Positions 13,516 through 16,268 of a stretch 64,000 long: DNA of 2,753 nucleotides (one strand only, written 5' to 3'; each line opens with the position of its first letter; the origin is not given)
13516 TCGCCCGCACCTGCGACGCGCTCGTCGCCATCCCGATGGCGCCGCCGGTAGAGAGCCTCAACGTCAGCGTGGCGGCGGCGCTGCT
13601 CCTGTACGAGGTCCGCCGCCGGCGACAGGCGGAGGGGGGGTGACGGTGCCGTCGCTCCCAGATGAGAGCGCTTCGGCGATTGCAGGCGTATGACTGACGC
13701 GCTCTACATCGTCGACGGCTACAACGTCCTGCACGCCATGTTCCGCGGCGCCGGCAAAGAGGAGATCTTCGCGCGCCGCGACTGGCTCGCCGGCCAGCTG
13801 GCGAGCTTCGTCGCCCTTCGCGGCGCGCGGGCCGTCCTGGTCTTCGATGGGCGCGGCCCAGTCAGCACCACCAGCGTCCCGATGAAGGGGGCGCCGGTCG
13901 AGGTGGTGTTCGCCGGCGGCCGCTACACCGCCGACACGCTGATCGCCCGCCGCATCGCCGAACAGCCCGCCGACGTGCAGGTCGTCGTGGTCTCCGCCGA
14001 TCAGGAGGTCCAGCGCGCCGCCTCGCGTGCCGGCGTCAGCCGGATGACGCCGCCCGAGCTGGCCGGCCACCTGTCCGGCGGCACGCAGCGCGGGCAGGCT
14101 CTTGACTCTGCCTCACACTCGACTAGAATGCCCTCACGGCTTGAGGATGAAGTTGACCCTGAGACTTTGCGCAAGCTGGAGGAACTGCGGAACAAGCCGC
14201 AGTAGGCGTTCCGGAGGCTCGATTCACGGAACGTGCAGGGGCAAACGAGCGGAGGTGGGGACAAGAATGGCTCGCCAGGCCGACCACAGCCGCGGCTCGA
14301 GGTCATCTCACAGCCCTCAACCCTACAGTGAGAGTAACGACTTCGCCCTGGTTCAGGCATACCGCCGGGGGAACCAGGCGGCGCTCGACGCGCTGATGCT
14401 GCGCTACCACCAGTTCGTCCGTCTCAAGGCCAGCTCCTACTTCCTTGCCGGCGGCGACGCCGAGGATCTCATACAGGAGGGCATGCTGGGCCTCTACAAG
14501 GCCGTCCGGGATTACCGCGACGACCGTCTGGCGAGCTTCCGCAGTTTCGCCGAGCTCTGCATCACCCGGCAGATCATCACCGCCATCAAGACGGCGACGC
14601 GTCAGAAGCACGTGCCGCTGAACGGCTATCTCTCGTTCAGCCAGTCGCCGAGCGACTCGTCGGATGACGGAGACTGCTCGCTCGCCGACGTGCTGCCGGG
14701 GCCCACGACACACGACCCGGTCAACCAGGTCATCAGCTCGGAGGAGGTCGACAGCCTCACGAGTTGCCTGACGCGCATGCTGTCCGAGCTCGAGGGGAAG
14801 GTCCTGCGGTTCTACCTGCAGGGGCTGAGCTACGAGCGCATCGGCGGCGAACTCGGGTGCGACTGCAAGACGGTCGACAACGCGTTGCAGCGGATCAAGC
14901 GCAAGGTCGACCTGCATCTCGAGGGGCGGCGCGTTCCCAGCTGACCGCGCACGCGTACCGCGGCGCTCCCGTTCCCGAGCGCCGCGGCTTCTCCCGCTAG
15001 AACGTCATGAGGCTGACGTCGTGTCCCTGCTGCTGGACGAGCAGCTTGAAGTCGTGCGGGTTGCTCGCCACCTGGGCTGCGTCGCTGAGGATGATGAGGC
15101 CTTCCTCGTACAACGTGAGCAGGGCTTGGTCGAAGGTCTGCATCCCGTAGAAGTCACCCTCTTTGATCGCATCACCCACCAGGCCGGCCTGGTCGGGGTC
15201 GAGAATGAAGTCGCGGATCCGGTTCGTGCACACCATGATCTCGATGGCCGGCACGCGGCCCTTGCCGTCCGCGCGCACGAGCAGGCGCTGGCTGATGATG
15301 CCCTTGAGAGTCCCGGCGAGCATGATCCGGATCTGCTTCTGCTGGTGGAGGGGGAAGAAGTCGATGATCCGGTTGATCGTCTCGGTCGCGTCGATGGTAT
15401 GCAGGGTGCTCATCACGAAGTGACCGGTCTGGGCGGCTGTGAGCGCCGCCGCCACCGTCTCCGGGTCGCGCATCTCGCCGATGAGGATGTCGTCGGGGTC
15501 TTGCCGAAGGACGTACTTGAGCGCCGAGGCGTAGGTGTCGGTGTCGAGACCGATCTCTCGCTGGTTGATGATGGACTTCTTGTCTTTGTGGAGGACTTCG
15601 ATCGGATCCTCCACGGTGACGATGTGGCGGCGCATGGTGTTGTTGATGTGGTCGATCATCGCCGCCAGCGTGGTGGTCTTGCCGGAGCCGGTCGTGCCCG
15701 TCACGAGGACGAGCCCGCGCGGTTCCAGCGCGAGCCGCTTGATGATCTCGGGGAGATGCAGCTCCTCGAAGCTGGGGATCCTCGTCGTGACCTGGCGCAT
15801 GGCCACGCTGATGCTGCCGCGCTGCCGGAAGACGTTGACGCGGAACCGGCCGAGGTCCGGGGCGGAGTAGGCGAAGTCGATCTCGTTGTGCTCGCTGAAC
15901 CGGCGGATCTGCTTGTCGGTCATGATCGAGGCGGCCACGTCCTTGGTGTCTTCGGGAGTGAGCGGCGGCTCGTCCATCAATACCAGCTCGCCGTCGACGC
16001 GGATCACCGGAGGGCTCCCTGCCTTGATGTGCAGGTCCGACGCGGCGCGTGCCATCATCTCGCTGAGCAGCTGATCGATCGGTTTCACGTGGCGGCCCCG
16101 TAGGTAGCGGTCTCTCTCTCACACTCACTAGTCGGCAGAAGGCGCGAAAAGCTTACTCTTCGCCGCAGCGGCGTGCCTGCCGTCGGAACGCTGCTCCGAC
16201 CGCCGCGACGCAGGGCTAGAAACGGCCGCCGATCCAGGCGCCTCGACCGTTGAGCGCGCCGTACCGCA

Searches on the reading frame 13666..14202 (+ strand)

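Call 54: search_protein_families(library=pfam, proteins=[window:13666-14202:+], max_evalue=0.0001)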
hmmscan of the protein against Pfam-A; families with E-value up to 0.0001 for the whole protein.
window:13666-14202:+ (179 aa): 1 family
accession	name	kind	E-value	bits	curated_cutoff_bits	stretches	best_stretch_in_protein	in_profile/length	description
PF05991.17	NYN_YacP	-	3e-23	83.1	24.6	1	15-176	2-166/166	YacP-like NYN domain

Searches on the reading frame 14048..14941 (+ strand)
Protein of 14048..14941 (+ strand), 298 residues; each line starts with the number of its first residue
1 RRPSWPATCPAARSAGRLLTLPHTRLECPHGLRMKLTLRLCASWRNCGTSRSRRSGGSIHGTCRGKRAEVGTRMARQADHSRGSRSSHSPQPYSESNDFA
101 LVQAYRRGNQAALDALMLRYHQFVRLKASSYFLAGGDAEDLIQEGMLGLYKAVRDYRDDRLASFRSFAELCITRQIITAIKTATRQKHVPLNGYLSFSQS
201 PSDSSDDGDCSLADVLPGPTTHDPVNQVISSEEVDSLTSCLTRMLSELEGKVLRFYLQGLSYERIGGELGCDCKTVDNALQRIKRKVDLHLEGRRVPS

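Call 54: search_protein_families(library=pfam, proteins=[window:14048-14941:+], max_evalue=0.0001)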
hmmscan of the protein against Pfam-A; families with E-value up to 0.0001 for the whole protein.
window:14048-14941:+ (298 aa): 2 families
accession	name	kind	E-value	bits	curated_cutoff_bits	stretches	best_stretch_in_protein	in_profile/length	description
PF04542.20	Sigma70_r2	-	1.5e-14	53.9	24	1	117-185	2-70/71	Sigma-70 region 2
PF08281.18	Sigma70_r4_2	-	9.1e-08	32.1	25.7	1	243-286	9-53/54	Sigma-70, region 4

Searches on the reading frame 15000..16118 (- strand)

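Call 37: search_protein_families(library=pfam, proteins=[window:15000-16118:-], max_evalue=0.001)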
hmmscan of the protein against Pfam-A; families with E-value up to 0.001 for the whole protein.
window:15000-16118:- (373 aa): 7 families
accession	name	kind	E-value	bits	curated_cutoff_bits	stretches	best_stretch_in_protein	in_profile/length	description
PF00437.27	T2SSE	-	6.5e-49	167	24.9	1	12-286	10-284/370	Type II/IV secretion system protein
PF13401.12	AAA_22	-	5.2e-05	24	27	1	133-270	4-123/130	AAA domain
PF04851.21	ResIII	-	0.00022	21.6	22.5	1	135-188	24-78/164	Type III restriction enzyme, res subunit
PF10412.15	TrwB_AAD_bind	-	0.00046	19.6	20.5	1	137-167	18-48/387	Type IV secretion-system coupling protein DNA-binding domain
PF13555.12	AAA_29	-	0.00066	19.8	27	0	129-155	17-43/61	P-loop containing region of AAA domain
PF25199.1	nSTAND_NTPase5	-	0.00071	19.9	34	0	124-177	31-84/145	Novel STAND NTPase 5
PF13604.12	AAA_30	-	0.0008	19.6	27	0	125-167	9-47/191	AAA domain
